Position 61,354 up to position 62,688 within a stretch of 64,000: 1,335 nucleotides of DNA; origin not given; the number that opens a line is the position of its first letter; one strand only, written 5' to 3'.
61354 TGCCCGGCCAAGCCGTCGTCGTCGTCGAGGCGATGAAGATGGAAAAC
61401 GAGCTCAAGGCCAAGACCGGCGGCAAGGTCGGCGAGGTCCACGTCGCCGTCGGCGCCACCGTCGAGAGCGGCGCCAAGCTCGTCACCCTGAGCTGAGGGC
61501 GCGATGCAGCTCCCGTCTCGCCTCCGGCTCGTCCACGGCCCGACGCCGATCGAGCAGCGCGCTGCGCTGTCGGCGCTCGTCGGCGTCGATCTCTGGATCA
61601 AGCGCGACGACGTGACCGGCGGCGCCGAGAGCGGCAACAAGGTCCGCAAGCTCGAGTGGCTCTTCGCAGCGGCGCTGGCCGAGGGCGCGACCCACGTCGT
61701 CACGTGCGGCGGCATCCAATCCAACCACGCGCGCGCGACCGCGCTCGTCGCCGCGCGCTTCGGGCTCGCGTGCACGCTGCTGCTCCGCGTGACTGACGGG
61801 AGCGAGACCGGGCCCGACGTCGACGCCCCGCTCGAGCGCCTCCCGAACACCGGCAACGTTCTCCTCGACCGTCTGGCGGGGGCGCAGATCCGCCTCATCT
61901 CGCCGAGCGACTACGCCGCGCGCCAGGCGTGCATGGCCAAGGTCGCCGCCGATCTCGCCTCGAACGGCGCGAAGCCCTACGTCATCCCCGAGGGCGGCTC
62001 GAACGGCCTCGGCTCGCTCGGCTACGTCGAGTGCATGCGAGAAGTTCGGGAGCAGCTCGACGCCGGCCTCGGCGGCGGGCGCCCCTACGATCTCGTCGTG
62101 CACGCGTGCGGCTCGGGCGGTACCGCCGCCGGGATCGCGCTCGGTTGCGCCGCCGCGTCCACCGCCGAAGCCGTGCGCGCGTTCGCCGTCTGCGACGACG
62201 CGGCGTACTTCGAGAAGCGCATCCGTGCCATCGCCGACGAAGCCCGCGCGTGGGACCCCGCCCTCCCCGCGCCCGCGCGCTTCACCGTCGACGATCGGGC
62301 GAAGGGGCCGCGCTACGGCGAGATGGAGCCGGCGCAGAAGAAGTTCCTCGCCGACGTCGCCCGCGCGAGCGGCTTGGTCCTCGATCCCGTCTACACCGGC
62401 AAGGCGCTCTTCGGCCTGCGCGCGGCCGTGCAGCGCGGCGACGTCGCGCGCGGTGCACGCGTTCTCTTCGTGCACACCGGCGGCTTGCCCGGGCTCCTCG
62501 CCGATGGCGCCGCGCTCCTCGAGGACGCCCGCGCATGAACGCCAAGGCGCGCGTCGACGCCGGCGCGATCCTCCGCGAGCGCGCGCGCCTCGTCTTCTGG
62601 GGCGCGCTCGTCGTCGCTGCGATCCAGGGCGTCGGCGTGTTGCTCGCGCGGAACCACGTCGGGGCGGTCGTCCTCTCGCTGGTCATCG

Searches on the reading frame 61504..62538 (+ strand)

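Call 102: search_protein_families(library=pfam, proteins=[window:61504-62538:+], max_evalue=0.001)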
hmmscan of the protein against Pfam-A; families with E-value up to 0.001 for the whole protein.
window:61504-62538:+ (344 aa): 1 family
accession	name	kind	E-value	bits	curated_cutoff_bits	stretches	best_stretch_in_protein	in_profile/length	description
PF00291.31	PALP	-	5.3e-42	144.6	35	1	9-326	3-295/295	Pyridoxal-phosphate dependent enzyme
